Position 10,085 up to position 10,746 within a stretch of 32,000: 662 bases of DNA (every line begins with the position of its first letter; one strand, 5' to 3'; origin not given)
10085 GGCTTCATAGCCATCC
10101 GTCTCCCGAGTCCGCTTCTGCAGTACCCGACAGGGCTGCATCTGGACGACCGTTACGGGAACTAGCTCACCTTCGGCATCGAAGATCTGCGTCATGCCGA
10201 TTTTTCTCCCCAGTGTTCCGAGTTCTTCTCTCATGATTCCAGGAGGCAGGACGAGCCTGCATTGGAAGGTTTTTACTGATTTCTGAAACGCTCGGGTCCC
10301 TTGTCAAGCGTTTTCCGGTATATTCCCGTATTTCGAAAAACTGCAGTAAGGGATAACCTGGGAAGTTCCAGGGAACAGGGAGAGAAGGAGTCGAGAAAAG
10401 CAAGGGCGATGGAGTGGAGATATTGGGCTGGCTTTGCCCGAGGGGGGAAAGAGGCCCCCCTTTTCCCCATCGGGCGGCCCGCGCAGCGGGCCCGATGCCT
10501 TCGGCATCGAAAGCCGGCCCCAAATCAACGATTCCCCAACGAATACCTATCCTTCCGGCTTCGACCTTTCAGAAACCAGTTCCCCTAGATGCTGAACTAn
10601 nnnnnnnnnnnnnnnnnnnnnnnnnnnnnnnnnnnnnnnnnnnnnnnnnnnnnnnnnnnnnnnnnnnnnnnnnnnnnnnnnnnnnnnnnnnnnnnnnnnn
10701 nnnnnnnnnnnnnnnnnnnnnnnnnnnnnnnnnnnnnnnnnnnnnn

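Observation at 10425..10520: Four-way-junction element in the rpsJ-rplC spacer: first of three structurally matched but sequence-divergent copies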

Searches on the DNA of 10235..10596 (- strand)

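Call 31: build_rna_model(alignment_id=A3)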
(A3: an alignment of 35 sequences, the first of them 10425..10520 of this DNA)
Model R1 built from alignment A3 (35 sequences, 130 columns); structure: RNAalifold consensus.
model positions 100; base pairs 31; branch points 2; effective number of sequences 1.88; information 0.59 bits per position. Calibrated on 0.2 Mb of random sequence (short: E-values are rough).
structure used (alignment columns):
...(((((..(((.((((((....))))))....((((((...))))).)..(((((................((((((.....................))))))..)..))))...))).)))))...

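Call 32: search_with_rna_model(model_id=R1, sources=[window, L001, L002, L003, L004, L007, L010, L021, L031, L035, L036, L041, L042, L045, L046, L049, L059, L066, L069, L076, L079, L081, L082, L083, L085, L086, L089, L095, L098, L106, L108, L110, L112, L105, L056, L093], max_evalue=1)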
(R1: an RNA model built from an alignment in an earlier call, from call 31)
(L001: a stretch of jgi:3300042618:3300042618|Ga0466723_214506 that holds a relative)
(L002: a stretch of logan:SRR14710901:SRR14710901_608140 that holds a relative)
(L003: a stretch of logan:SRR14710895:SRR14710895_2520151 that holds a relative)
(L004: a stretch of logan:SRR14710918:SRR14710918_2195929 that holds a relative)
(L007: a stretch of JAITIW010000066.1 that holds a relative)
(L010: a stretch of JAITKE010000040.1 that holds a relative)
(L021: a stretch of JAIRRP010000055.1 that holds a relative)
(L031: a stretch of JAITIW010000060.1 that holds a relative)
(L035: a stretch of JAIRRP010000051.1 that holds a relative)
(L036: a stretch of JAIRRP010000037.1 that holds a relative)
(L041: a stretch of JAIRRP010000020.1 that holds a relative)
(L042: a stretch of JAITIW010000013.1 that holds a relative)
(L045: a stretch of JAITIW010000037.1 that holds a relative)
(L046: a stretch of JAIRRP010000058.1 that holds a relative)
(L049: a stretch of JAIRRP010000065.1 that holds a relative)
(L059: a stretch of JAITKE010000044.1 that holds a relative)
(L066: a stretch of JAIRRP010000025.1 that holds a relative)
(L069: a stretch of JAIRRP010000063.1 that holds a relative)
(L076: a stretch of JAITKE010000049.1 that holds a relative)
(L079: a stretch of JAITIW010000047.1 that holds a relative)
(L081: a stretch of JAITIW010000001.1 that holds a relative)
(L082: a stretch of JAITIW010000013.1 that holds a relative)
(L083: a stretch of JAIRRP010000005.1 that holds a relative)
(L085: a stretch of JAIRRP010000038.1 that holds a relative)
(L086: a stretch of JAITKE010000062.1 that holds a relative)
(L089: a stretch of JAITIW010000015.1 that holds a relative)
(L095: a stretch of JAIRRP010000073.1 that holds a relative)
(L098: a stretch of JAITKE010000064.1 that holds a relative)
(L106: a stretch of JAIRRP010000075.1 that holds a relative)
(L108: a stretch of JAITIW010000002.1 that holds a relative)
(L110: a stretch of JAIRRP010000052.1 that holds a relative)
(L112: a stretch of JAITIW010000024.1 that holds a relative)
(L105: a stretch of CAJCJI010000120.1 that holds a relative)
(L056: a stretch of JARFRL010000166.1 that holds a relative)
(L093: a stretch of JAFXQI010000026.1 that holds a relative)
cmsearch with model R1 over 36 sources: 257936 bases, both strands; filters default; matches with E-value up to 1: 140.
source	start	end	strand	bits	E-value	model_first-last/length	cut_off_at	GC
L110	7218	7317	+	108.5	2.1e-20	1-100/100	no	0.61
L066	4245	4345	-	108.5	2.1e-20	1-100/100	no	0.58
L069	1155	1255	+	108.2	2.4e-20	1-100/100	no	0.58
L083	1382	1482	+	108.2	2.5e-20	1-100/100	no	0.57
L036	3181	3281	+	106.6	5.5e-20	1-100/100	no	0.57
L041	3896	3996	+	104.7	1.4e-19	1-100/100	no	0.61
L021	5837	5937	+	103.7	2.2e-19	1-100/100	no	0.56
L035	919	1019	-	103.4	2.6e-19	1-100/100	no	0.57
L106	313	413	-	103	3.1e-19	1-100/100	no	0.61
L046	6159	6259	+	102.4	4.2e-19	1-100/100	no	0.64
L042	7790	7890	-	101.6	6.3e-19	1-100/100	no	0.55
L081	4982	5082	+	101.6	6.3e-19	1-100/100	no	0.54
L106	2665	2764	+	101.1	8e-19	1-100/100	no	0.6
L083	7701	7801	-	100.1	1.3e-18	1-100/100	no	0.57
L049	1793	1892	-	99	2.2e-18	1-100/100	no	0.55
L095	2177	2277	+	97.6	4.5e-18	1-100/100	no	0.59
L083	4028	4126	+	97.1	5.8e-18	1-100/100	no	0.56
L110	3843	3942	+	96.8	6.7e-18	1-100/100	no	0.57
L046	3000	3098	-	96.3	8.5e-18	1-100/100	no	0.62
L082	3675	3774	+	96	1e-17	1-100/100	no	0.57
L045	4083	4180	+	95.8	1.1e-17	1-100/100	no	0.61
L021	5063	5164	-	95.7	1.1e-17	1-100/100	no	0.56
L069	5502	5599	+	94.4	2.2e-17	1-100/100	no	0.56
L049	5895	5994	-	93.9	2.7e-17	1-100/100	no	0.57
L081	7708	7808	+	93.6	3.1e-17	1-100/100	no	0.52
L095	703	803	-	91.8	7.8e-17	1-100/100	no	0.56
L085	812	909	+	89.8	2.1e-16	1-100/100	no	0.6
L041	2343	2442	+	89.5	2.4e-16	1-100/100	no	0.6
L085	944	1037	-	88.5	3.9e-16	1-100/100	no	0.5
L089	2178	2280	+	88.1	4.7e-16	1-100/100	no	0.53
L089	3617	3719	+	88.1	4.7e-16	1-100/100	no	0.54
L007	6762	6864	+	87.9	5.1e-16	1-100/100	no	0.55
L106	2479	2574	-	87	8.1e-16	1-100/100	no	0.55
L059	3798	3894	-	86.6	1e-15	1-100/100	no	0.64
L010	2846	2945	-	86.4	1.1e-15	1-100/100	no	0.76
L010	2533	2623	-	85.6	1.6e-15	1-100/100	no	0.62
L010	1227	1317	-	84.8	2.3e-15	1-100/100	no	0.58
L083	7162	7262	+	84.8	2.5e-15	1-100/100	no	0.57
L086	1339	1429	+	83.5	4.5e-15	1-100/100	no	0.58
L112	3285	3387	-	83.3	4.9e-15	1-100/100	no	0.62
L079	427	518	+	80.3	2.2e-14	1-100/100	no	0.52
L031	464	568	+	80.3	2.2e-14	1-100/100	no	0.56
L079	4997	5098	+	79.2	3.8e-14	1-100/100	no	0.56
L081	593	694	+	78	6.9e-14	1-100/100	no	0.54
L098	3164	3263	+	77.2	1e-13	1-100/100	no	0.71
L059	5806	5900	-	75.7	2.1e-13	1-100/100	no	0.57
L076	925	1022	-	74.3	4.2e-13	1-100/100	no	0.73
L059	136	227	+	73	7.9e-13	1-100/100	no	0.63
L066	1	79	-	71.6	1.5e-12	1-79/100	3'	0.59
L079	7253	7340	+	71.6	1.6e-12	1-100/100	no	0.57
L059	7698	7795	+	68.4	7.7e-12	1-100/100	no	0.73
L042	3931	4019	+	67.8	1e-11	1-100/100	no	0.54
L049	5723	5813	+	66.6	1.8e-11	1-100/100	no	0.53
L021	5693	5780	-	66.3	2.1e-11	1-100/100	no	0.58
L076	3410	3508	-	66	2.5e-11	1-100/100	no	0.73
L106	472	560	+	64.2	5.8e-11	1-100/100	no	0.58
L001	4104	4203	+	63.4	9e-11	1-100/100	no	0.81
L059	3666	3765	+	62.8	1.2e-10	1-100/100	no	0.65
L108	2079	2161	-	62.6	1.3e-10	1-100/100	no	0.59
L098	4954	5051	+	62.5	1.3e-10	1-100/100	no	0.79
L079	2044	2147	-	61.8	1.9e-10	1-100/100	no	0.57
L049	1671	1758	-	60.6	3.5e-10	1-100/100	no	0.49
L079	1883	1969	+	59.9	4.9e-10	1-100/100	no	0.53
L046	6538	6618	-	49.3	8.8e-08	1-100/100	no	0.53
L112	6287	6367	+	48.6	1.3e-07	1-100/100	no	0.46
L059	6111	6224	+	48.4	1.4e-07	1-100/100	no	0.82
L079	4997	5098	-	38.8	1.6e-05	1-100/100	no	0.56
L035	919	1019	+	35.6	7.3e-05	1-100/100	no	0.57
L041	3896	3996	-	35.2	9e-05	1-100/100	no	0.61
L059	3798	3894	+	34.2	0.00015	1-100/100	no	0.64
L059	3666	3765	-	34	0.00017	1-100/100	no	0.65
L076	925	1022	+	34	0.00017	1-100/100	no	0.73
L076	3410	3508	+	33.9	0.00017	1-100/100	no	0.73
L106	2665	2764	-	33.7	0.00019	1-100/100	no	0.6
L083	7701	7801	+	33.7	0.00019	1-100/100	no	0.57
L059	5806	5900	+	33.3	0.00023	1-100/100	no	0.57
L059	101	300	-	33.2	0.00024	1-100/100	no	0.63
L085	944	1037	+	33.2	0.00025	1-100/100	no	0.5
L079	427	518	-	33.1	0.00025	1-100/100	no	0.52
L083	1382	1482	-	32.5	0.00035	1-100/100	no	0.57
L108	2079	2161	+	32.4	0.00035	1-100/100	no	0.59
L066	4245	4345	+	32.1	0.00041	1-100/100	no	0.58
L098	3164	3263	-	31.9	0.00046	1-100/100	no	0.71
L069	1155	1255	-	31.5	0.00056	1-100/100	no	0.58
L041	2343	2442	-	31.3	0.00061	1-100/100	no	0.6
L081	4982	5082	-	31.3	0.00061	1-100/100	no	0.54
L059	7955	8000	+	31.2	0.00064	1-47/100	3'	0.67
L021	5837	5937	-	31.2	0.00065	1-100/100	no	0.56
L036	3181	3281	-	31.1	0.00068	1-100/100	no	0.57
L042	3931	4019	-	31.1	0.00069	1-100/100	no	0.54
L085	812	909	-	30.8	0.00079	1-100/100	no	0.6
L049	5895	5994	+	30.5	0.00092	1-100/100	no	0.57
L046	6159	6259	-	30.5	0.00092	1-100/100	no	0.64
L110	7218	7317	-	30.4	0.00095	1-100/100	no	0.61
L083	7162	7262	-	29.5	0.0015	1-100/100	no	0.57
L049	1793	1892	+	28.6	0.0023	1-100/100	no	0.55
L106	313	413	+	28.4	0.0026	1-100/100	no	0.61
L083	4028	4126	-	28.3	0.0027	1-100/100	no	0.56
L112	3285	3387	+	28.1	0.0029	1-100/100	no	0.62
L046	3000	3098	+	28.1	0.003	1-100/100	no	0.62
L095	2177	2277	-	27.8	0.0035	1-100/100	no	0.59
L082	3675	3774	-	27.7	0.0036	1-100/100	no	0.57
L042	7790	7890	+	27.3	0.0043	1-100/100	no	0.55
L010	2533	2623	+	27.3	0.0044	1-100/100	no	0.62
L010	2846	2945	+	27.2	0.0045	1-100/100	no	0.76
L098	2102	2169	-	26.2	0.0075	1-100/100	no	0.76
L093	7263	7363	-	25.4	0.011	1-100/100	no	0.62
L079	7253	7340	-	25.3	0.012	1-100/100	no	0.57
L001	110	142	-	25.2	0.012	11-42/100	no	0.88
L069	5502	5599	-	25.2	0.012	1-100/100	no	0.56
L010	1227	1317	+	25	0.013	1-100/100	no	0.58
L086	1339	1429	-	24.3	0.02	1-100/100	no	0.58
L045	4083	4180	-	23.9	0.023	1-100/100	no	0.61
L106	472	560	-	23.9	0.024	1-100/100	no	0.58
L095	703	803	+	23.6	0.027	1-100/100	no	0.56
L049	5723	5813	-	23.4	0.03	1-100/100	no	0.53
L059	7698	7795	-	23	0.036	1-100/100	no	0.73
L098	4954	5051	-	22.7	0.042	1-100/100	no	0.79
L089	3617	3719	-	22.3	0.051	1-100/100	no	0.54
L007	6762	6864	-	21.9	0.061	1-100/100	no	0.55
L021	6131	6208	-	20.9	0.1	26-100/100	5'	0.5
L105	2140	2201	-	20.4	0.13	1-100/100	no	0.74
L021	5063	5164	+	20.2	0.14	1-100/100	no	0.56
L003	2422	2452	+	19.7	0.19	1-30/100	3'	0.71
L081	7708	7808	-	19.4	0.21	1-100/100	no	0.52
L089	2213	2280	-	19.3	0.22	1-100/100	no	0.47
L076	1181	1228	+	19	0.26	1-100/100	no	0.69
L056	4030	4104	+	18.9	0.28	1-100/100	no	0.68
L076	3574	3624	-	17.3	0.6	1-100/100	no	0.67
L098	76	179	+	17.2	0.62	1-100/100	no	0.7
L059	7955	8000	-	17.1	0.64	23-100/100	5'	0.67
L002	2458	2484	+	16.8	0.78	1-26/100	3'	0.7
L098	3046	3126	-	16.6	0.82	1-100/100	no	0.73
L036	7960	8000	-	16.4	0.92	60-100/100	5'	0.56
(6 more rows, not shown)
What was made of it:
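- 10425..10520 (-): Copy A (A-type subfamily). In element orientation (short-middle-long) it reads on the minus strand, the sense strand of rpsJ/rplC. On the plus strand: closing stem 10425-10435 / 10510-10520, long arm 10436-10475, middle arm 10476-10492, short arm 10493-10509. Covariance model 75.7 bits, E 2e-13, minus strand (call 32).
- Checked: Orientation: A is inverted relative to B and C. The covariance model hits A on the minus strand and B and C on the plus strand (call 32).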

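Call 33: search_with_rna_model(model_id=R1, sources=[window, L001, L007, L010, L021, L031, L035, L036, L041, L042, L045, L046, L049, L059, L066, L069, L076, L079, L081, L082, L083, L085, L086, L089, L095, L098, L106, L108, L110, L112], max_evalue=0.000001, make_alignment=true)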
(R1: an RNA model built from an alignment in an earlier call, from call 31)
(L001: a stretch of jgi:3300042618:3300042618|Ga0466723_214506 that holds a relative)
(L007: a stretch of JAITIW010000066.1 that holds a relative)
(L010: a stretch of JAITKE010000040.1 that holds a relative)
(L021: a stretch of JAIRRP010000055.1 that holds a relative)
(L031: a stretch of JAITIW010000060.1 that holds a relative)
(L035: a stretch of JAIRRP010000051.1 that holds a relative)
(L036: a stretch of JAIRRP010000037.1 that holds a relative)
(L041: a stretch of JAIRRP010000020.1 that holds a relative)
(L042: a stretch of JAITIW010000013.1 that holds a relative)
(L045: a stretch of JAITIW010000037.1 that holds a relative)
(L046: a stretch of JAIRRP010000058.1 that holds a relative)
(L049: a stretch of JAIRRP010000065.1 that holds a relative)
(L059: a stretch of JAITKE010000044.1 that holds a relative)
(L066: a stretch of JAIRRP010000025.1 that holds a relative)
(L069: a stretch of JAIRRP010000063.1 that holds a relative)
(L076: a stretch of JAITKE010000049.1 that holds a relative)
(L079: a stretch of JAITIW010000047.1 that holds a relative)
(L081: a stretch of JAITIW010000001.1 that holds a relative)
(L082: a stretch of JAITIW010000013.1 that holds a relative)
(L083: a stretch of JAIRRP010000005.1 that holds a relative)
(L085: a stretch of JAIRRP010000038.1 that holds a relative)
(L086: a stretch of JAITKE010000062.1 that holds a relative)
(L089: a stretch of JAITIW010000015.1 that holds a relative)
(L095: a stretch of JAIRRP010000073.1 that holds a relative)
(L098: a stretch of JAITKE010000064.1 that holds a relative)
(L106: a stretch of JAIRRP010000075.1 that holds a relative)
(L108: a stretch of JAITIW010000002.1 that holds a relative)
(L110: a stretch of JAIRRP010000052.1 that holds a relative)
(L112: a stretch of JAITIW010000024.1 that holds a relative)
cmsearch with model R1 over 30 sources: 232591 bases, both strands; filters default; matches with E-value up to 0.000001: 69.
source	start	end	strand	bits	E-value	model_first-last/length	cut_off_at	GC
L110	7218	7317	+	108.5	1.9e-20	1-100/100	no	0.61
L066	4245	4345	-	108.5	1.9e-20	1-100/100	no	0.58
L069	1155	1255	+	108.2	2.2e-20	1-100/100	no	0.58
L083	1382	1482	+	108.2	2.3e-20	1-100/100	no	0.57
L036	3181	3281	+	106.6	5e-20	1-100/100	no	0.57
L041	3896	3996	+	104.7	1.2e-19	1-100/100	no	0.61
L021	5837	5937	+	103.7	2e-19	1-100/100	no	0.56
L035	919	1019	-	103.4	2.4e-19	1-100/100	no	0.57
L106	313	413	-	103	2.8e-19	1-100/100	no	0.61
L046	6159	6259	+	102.4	3.8e-19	1-100/100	no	0.64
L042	7790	7890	-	101.6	5.7e-19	1-100/100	no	0.55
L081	4982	5082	+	101.6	5.7e-19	1-100/100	no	0.54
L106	2665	2764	+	101.1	7.3e-19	1-100/100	no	0.6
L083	7701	7801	-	100.1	1.2e-18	1-100/100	no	0.57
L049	1793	1892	-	99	2e-18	1-100/100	no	0.55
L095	2177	2277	+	97.6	4.1e-18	1-100/100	no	0.59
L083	4028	4126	+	97.1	5.2e-18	1-100/100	no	0.56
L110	3843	3942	+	96.8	6.1e-18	1-100/100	no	0.57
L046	3000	3098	-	96.3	7.7e-18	1-100/100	no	0.62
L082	3675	3774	+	96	9e-18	1-100/100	no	0.57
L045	4083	4180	+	95.8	9.7e-18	1-100/100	no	0.61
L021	5063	5164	-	95.7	1e-17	1-100/100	no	0.56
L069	5502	5599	+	94.4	2e-17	1-100/100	no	0.56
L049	5895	5994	-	93.9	2.5e-17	1-100/100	no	0.57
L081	7708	7808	+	93.6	2.8e-17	1-100/100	no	0.52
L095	703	803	-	91.8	7e-17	1-100/100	no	0.56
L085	812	909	+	89.8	1.9e-16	1-100/100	no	0.6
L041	2343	2442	+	89.5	2.1e-16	1-100/100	no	0.6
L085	944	1037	-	88.5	3.5e-16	1-100/100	no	0.5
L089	2178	2280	+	88.1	4.2e-16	1-100/100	no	0.53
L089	3617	3719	+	88.1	4.2e-16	1-100/100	no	0.54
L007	6762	6864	+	87.9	4.6e-16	1-100/100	no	0.55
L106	2479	2574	-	87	7.3e-16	1-100/100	no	0.55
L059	3798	3894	-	86.6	9.1e-16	1-100/100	no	0.64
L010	2846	2945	-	86.4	9.9e-16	1-100/100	no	0.76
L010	2533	2623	-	85.6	1.5e-15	1-100/100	no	0.62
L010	1227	1317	-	84.8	2.1e-15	1-100/100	no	0.58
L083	7162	7262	+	84.8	2.2e-15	1-100/100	no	0.57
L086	1339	1429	+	83.5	4.1e-15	1-100/100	no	0.58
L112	3285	3387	-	83.3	4.5e-15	1-100/100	no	0.62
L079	427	518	+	80.3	2e-14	1-100/100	no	0.52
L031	464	568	+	80.3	2e-14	1-100/100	no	0.56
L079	4997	5098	+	79.2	3.4e-14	1-100/100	no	0.56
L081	593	694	+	78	6.2e-14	1-100/100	no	0.54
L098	3164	3263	+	77.2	9e-14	1-100/100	no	0.71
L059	5806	5900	-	75.7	1.9e-13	1-100/100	no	0.57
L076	925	1022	-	74.3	3.8e-13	1-100/100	no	0.73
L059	136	227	+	73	7.1e-13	1-100/100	no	0.63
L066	1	79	-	71.6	1.4e-12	1-79/100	3'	0.59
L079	7253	7340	+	71.6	1.4e-12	1-100/100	no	0.57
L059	7698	7795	+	68.4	6.9e-12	1-100/100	no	0.73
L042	3931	4019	+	67.8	9.3e-12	1-100/100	no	0.54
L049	5723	5813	+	66.6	1.6e-11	1-100/100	no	0.53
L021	5693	5780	-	66.3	1.9e-11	1-100/100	no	0.58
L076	3410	3508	-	66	2.3e-11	1-100/100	no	0.73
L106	472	560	+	64.2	5.3e-11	1-100/100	no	0.58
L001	4104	4203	+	63.4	8.1e-11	1-100/100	no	0.81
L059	3666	3765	+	62.8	1.1e-10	1-100/100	no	0.65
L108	2079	2161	-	62.6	1.2e-10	1-100/100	no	0.59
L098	4954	5051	+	62.5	1.2e-10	1-100/100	no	0.79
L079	2044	2147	-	61.8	1.8e-10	1-100/100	no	0.57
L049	1671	1758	-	60.6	3.2e-10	1-100/100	no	0.49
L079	1883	1969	+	59.9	4.4e-10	1-100/100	no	0.53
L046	6538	6618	-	49.3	7.9e-08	1-100/100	no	0.53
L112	6287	6367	+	48.6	1.2e-07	1-100/100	no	0.46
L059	6111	6224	+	48.4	1.2e-07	1-100/100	no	0.82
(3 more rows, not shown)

Alignment A4: 69 matches aligned to the model, 154 columns, each read 5' to 3' on its own strand. Consensus structure (alignment columns), stored with it:
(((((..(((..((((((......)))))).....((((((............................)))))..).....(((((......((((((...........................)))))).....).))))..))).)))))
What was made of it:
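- Covariance model R1 finds 69 copies at E<1e-6 in 232 kb (call 33).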

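Call 40: search_rna_families(source=window, start=10235, end=10596, threshold=evalue, max_evalue=10)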
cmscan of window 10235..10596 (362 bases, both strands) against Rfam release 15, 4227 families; matches with E-value up to 10: 7.
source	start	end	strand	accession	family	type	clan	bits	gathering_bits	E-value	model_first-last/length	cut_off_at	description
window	10422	10486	+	RF00873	mir-550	Gene; miRNA;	-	18.1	81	0.4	1-85/85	no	mir-550 microRNA precursor family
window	10430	10480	+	RF00771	mir-185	Gene; miRNA;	-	16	60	2.9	1-79/79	no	mir-185 microRNA precursor family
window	10444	10468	-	RF03610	mir-H7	Gene; miRNA;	CL00141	15.5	94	5.9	1-69/69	no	mir-H7 microRNA precursor family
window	10420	10516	-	RF02809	RsmW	Gene; sRNA;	CL00106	15.2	52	2.4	1-124/124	no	RsmW RNA family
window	10434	10477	+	RF01835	HIV_FS2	Cis-reg; frameshift_element;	-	13.6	44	6.4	1-45/45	no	ribosomal frameshift site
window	10425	10482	-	RF04203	MIR1144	Gene; miRNA;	-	12.4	90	8.7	1-197/197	no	MIR1144 microRNA precursor family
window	10235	10297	+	RF02143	HYMAI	Gene; lncRNA;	-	10.2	80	8.9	167-241/241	5'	Hydatidiform mole associated and imprinted conserved region 1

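Call 61: search_with_rna_model(model_id=R1, sources=[L120, L121, L122, L123, L124, L125, L126, L127, L128, L129, L130, L131, L132, L133, L134, L135, L136, L137, L138, L139, L140, L141, L142, L143, L144, L145, L146, L147, L148, L149, L150, L151, L152, L153, L154, L155, L156, L157, L158, L159, L160, L161, L162, L163, L164, L165, L166, L167, L168, L169, L170, L171, L172, L173, L174, L175, L176, L177, L178, L179, L180, L181, L182, L183, L184, L185, L186, L187, L188, L189, L190, L191, L192, L193, L194, L195, L196, L197, L198, L199, L119], max_evalue=0.1)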
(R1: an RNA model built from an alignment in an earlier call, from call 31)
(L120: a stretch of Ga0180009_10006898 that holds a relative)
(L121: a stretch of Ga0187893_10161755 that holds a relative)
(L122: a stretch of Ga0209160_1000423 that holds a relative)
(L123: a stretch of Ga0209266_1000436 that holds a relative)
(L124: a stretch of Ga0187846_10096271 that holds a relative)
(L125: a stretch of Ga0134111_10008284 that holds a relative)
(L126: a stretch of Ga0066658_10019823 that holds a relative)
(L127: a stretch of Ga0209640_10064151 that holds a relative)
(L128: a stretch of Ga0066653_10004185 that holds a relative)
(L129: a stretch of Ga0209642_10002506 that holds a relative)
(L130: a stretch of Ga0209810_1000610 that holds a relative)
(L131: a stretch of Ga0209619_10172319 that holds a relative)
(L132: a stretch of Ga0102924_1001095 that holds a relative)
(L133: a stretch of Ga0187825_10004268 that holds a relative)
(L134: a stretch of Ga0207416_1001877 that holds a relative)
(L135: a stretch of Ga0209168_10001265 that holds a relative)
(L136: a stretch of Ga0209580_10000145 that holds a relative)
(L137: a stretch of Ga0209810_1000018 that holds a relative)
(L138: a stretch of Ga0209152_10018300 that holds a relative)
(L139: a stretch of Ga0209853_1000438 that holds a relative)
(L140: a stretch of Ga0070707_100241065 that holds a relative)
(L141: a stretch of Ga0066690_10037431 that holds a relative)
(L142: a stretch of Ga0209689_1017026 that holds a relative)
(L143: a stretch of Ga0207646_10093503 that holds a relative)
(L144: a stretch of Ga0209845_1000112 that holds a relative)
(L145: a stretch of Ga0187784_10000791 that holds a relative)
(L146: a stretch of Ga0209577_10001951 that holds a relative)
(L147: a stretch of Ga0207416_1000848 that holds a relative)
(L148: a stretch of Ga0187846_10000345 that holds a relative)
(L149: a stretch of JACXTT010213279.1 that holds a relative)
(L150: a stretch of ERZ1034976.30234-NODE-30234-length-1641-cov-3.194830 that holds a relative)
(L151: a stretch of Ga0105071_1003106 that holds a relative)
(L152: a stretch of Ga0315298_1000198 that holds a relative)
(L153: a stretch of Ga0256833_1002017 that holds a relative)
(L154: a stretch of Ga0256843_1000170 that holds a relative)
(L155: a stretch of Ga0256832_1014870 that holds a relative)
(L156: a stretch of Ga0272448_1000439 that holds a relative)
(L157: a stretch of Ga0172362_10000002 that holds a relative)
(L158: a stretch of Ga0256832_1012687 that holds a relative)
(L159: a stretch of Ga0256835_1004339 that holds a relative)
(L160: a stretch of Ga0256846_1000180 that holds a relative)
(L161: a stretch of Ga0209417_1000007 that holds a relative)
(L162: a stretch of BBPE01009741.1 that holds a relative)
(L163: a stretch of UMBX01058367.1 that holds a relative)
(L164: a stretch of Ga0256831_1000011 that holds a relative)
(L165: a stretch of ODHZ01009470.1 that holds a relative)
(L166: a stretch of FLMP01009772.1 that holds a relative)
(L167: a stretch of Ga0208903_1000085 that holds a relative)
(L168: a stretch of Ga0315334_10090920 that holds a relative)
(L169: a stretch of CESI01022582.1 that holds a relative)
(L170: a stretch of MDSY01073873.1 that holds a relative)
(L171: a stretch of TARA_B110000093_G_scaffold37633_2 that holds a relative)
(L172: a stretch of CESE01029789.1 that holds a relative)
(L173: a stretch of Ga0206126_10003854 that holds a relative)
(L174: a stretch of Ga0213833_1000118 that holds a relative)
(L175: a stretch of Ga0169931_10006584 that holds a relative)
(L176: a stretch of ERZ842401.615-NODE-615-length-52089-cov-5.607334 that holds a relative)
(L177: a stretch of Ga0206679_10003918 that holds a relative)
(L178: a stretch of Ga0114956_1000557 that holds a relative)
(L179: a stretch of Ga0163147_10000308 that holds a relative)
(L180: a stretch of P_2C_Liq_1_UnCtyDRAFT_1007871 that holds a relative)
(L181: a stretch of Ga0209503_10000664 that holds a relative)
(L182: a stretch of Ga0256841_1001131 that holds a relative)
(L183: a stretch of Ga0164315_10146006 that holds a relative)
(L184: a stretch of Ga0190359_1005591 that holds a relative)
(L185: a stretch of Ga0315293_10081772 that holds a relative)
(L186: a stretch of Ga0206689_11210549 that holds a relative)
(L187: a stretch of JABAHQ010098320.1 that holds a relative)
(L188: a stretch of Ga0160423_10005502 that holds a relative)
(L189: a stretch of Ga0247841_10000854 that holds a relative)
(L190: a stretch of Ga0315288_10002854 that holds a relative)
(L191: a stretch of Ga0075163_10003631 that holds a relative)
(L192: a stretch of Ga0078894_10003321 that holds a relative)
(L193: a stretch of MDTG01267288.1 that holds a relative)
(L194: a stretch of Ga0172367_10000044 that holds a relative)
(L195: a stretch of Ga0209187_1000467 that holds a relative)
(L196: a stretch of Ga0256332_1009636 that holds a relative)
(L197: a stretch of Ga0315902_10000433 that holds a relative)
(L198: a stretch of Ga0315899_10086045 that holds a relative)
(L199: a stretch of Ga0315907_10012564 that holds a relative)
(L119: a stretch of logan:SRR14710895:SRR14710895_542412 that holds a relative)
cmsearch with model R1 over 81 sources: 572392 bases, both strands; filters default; matches with E-value up to 0.1: 1.
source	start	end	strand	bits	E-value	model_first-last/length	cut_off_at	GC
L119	1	91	+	61.1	6.1e-10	4-100/100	5'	0.69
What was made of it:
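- None of 80 rpsJ loci from other bacteria has the element (call 61).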
